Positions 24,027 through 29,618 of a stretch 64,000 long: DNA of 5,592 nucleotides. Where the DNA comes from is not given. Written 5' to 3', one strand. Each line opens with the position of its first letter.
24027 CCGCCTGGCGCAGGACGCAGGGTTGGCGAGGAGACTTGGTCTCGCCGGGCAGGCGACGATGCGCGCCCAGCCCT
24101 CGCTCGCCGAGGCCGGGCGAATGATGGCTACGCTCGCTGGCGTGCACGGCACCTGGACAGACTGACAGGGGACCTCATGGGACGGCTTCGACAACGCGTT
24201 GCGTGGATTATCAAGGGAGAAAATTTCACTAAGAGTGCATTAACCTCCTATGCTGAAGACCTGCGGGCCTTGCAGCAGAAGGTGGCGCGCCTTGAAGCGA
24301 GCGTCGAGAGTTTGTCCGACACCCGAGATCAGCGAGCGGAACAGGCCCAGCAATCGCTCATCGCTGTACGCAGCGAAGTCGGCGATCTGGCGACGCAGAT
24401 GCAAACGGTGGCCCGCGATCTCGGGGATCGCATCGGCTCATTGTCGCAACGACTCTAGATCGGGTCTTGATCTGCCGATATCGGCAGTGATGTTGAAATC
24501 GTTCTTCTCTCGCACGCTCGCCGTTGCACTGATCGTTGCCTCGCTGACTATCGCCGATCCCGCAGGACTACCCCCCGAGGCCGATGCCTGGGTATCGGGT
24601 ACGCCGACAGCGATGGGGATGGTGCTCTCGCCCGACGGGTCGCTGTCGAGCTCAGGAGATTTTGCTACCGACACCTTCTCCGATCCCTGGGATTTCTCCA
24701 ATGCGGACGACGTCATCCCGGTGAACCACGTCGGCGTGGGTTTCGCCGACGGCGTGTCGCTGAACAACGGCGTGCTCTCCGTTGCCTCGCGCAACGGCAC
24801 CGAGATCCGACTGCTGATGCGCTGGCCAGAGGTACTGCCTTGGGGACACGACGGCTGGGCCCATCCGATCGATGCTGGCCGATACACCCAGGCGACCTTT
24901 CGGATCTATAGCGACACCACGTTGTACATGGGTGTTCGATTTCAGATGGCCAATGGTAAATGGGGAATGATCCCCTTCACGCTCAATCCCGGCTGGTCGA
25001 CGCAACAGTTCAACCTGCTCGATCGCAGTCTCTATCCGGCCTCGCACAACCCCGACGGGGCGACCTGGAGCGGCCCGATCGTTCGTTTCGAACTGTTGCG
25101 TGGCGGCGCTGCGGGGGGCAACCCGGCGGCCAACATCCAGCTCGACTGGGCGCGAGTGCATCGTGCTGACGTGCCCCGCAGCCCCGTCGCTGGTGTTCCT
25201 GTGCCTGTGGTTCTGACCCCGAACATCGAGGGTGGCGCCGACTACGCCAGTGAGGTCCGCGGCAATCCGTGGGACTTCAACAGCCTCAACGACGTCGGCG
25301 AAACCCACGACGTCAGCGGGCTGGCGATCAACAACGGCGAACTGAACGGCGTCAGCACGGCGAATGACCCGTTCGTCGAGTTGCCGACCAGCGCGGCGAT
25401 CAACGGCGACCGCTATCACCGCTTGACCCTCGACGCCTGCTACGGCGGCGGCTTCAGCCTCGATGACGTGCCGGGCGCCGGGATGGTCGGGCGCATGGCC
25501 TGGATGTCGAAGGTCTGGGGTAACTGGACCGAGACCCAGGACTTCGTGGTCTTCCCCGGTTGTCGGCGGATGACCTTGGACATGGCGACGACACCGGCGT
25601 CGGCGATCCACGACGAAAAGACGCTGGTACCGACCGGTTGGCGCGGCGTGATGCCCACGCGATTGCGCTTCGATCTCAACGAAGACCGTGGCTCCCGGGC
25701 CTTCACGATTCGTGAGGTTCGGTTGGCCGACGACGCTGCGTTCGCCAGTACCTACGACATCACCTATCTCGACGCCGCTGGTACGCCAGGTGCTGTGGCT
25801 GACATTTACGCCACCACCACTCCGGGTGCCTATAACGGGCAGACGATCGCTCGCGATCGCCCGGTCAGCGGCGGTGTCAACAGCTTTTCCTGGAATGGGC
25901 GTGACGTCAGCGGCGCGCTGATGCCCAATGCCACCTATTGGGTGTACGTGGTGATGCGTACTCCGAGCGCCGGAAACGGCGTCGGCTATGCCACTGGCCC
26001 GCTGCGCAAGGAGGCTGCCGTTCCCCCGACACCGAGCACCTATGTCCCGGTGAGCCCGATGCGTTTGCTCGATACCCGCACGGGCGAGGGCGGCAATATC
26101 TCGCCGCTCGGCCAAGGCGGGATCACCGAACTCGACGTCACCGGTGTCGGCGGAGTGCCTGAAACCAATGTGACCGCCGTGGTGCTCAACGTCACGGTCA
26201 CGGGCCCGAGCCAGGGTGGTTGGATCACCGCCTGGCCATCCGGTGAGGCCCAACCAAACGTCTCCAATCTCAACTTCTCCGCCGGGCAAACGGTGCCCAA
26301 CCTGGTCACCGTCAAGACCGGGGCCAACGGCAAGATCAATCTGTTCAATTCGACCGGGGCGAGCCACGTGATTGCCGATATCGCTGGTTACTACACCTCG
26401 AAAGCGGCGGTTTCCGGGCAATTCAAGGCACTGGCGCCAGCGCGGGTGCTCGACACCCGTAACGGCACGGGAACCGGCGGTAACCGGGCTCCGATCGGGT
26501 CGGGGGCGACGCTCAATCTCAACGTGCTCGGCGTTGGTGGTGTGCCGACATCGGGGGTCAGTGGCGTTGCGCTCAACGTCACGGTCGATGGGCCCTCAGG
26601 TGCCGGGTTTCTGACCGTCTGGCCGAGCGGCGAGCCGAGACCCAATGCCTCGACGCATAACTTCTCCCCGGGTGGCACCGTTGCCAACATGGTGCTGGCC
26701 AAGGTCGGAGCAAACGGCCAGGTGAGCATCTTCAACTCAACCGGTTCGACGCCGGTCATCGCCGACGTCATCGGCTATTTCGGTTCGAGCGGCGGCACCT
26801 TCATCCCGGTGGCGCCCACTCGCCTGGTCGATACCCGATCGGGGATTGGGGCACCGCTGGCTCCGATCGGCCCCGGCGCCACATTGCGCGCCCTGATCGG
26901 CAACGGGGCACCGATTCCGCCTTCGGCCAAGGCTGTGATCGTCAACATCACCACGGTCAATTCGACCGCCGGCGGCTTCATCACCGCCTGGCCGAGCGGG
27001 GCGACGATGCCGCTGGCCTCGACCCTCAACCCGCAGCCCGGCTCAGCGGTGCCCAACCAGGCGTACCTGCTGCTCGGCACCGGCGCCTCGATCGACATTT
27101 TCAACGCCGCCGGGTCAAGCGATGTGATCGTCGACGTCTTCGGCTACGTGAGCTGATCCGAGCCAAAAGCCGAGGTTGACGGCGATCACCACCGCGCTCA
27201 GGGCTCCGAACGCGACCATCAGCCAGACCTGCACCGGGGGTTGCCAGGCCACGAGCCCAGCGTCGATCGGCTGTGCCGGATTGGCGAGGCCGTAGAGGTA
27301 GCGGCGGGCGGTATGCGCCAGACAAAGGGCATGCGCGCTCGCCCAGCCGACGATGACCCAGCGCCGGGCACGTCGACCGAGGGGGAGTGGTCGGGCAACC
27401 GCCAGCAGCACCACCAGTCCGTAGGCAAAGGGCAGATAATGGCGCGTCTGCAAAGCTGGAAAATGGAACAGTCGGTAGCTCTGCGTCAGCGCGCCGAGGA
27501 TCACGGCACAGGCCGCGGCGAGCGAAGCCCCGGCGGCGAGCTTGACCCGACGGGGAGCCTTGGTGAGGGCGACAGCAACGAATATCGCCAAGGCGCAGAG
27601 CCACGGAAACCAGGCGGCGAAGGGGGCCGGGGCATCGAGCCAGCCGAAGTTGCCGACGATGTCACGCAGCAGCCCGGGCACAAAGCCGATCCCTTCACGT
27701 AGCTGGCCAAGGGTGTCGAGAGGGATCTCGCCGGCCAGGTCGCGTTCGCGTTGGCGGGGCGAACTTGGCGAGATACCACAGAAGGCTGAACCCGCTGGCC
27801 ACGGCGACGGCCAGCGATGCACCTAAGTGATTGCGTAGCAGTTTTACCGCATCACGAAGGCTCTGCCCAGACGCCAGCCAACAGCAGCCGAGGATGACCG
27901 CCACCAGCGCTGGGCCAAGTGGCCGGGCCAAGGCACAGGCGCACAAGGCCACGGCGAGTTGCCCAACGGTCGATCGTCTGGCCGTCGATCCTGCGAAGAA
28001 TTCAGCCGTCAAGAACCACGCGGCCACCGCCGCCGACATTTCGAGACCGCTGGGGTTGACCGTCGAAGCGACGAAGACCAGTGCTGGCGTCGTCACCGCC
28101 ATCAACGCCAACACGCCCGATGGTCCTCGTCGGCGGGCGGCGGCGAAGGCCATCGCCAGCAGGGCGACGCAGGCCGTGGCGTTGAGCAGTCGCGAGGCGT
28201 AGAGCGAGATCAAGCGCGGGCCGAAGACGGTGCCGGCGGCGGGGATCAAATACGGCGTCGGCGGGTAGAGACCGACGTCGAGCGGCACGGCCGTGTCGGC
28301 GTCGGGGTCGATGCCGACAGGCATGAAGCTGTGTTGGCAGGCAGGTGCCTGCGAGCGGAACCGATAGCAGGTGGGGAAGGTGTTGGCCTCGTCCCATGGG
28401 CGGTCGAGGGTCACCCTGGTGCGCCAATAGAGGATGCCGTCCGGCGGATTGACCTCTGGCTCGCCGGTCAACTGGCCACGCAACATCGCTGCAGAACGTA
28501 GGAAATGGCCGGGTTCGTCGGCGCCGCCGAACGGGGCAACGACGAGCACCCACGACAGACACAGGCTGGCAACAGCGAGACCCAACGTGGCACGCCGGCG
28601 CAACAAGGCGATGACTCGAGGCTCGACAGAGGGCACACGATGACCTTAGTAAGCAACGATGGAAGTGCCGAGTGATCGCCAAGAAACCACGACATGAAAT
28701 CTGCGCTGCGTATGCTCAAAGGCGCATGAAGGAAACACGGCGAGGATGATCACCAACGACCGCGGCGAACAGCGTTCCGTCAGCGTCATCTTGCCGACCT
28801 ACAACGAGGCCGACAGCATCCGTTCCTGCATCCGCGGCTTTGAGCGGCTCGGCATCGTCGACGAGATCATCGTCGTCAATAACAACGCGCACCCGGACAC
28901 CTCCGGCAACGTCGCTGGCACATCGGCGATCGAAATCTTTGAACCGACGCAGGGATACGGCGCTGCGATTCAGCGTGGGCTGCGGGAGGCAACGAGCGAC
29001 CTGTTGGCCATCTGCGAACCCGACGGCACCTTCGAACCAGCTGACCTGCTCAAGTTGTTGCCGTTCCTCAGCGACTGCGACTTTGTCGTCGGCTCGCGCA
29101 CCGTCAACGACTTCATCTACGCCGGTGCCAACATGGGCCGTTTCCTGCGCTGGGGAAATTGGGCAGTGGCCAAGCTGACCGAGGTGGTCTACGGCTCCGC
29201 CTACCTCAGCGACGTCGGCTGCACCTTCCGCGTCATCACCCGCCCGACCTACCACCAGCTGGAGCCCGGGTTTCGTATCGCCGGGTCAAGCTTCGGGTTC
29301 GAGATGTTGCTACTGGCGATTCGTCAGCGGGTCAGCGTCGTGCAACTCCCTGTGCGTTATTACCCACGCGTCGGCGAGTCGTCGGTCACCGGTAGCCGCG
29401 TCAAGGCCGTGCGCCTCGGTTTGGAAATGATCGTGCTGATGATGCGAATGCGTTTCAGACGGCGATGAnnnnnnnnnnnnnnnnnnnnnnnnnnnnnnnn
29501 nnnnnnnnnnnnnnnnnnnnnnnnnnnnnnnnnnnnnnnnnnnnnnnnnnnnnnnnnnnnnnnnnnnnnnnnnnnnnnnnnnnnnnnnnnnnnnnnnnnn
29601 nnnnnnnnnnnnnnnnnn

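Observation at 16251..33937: Four small coiled-coil ORFs, each packed against a large glycosyltransferase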

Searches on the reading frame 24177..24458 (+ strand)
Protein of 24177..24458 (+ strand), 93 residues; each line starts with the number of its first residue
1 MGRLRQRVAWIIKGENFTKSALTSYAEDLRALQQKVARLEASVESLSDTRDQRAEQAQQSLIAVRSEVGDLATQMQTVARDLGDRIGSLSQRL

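Call 6: search_protein_families(library=pfam, proteins=[window:24177-24458:+], max_evalue=0.1)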
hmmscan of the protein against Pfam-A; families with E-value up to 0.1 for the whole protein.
window:24177-24458:+ (93 aa): 21 families
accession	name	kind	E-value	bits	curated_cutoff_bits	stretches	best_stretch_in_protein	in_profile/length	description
PF16740.10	SKA2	-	0.0007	19.8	30.1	1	26-77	44-95/110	Spindle and kinetochore-associated protein 2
PF01442.23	Apolipoprotein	-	0.00089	19.4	90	1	18-92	115-180/190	Apolipoprotein A1/A4/E domain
PF13675.11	PilJ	-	0.0016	18.9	26.6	1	21-82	33-95/114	Type IV pili methyl-accepting chemotaxis transducer N-term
PF05531.17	NPV_P10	-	0.0072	17.2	29.8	1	20-79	4-62/75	Nucleopolyhedrovirus P10 protein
PF02283.22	CobU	-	0.008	16.2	27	1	40-93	97-150/168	Cobinamide kinase / cobinamide phosphate guanyltransferase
PF04912.19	Dynamitin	-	0.011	15.5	31.8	1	28-83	89-143/396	Dynamitin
PF12761.13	End3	-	0.012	16.3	25.2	0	19-44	80-105/115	Actin cytoskeleton-regulatory complex protein END3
PF05557.18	MAD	-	0.014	14.2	30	1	3-82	343-424/661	Mitotic checkpoint protein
PF00435.27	Spectrin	-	0.016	16.1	29.9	1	23-77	44-98/105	Spectrin repeat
PF10805.13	DUF2730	-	0.024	15.2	24.9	1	19-80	32-91/102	Protein of unknown function (DUF2730)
PF18504.6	Csm1_N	-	0.027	15.2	26.3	1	15-56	28-70/70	Csm1 N-terminal domain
PF16526.10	CLZ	-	0.029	15.2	26.7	0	23-55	34-66/71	C-terminal leucine zipper domain of cyclic nucleotide-gated channels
PF23991.1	DUF7310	-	0.032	15.1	40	0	20-47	30-57/83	Coiled-coil region of unknown function (DUF7310)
PF04100.18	Vps53_N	-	0.036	13.6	26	1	17-78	14-75/372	Vps53, N-terminal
PF00804.31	Syntaxin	-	0.046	14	26.7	1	21-91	3-72/157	Syntaxin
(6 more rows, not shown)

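Call 30: search_protein_representatives(protein=window:24177-24458:+)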
Query: 93 residues. Proteins with E-value up to 0.001 (for the whole library): 20; up to 1e-10: 4; up to 1e-30: 1. The best 20 are listed.
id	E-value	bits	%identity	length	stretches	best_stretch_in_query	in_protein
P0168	3.8e-49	179.7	100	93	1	1-93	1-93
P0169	4.5e-14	68.4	43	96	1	5-93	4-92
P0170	1.4e-11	60.4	-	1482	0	-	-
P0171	9.3e-11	57.8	40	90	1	1-93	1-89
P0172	2.0e-09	53.6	41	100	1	2-92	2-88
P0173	1.4e-08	50.9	43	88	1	1-90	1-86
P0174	5.5e-06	42.7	38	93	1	4-90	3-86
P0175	1.4e-05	41.4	37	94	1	4-93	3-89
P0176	1.6e-05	41.2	39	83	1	1-93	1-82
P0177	2.0e-05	40.9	36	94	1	4-91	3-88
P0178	2.3e-05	40.7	36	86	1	1-72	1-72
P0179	2.8e-05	40.4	38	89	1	5-75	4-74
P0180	4.8e-05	39.7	37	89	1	4-70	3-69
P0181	6.2e-05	39.3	33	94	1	4-90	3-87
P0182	2.0e-04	37.7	40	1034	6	63-87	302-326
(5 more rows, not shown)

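Call 54: search_protein_families(library=ncbifam, proteins=[window:24177-24458:+], max_evalue=0.01)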
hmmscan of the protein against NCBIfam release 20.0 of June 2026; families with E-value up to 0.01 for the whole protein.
window:24177-24458:+ (93 aa): 1 family
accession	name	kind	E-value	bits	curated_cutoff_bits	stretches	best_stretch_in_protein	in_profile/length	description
NF045487.1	ASRP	equivalog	2.9e-05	22.9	300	1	4-84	360-440/593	archaea-specific SMC-related protein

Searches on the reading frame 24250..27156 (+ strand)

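Call 5: search_protein_families(library=pfam, proteins=[window:24250-27156:+], max_evalue=0.001)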
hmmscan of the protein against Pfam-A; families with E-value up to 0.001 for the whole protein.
window:24250-27156:+ (968 aa): 0 families

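Call 54: search_protein_families(library=ncbifam, proteins=[window:24490-27156:+], max_evalue=0.01)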
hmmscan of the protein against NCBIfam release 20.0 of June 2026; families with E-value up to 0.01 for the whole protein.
window:24490-27156:+ (888 aa): 1 family
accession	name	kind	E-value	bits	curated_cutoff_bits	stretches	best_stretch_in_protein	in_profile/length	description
TIGR04504.1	SDR_subfam_2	subfamily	0.0033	17.2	250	1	597-649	127-179/260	mycofactocin-coupled SDR family oxidoreductase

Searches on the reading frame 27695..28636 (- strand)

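Call 5: search_protein_families(library=pfam, proteins=[window:27695-28636:-], max_evalue=0.001)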
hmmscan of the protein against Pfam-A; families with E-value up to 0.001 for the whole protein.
window:27695-28636:- (313 aa): 1 family
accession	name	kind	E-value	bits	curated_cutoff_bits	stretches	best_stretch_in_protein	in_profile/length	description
PF09913.15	DUF2142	-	6.7e-24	84.8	30.1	1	27-288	5-259/395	Predicted membrane protein (DUF2142)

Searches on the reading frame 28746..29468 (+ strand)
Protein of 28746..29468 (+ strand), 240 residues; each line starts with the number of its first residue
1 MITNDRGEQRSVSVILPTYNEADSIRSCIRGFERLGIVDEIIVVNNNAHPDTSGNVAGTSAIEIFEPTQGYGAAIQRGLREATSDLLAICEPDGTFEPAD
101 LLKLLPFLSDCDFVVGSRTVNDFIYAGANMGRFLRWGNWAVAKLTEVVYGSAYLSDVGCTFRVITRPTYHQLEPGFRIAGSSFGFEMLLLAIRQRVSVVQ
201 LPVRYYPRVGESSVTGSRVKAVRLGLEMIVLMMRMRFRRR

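Call 5: search_protein_families(library=pfam, proteins=[window:28746-29468:+], max_evalue=0.001)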
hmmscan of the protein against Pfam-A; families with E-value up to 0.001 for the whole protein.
window:28746-29468:+ (240 aa): 1 family
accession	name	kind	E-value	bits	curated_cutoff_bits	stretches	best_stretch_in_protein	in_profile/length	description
PF00535.33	Glycos_transf_2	-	1.5e-16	61.2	23.3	1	13-121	1-118/168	Glycosyl transferase family 2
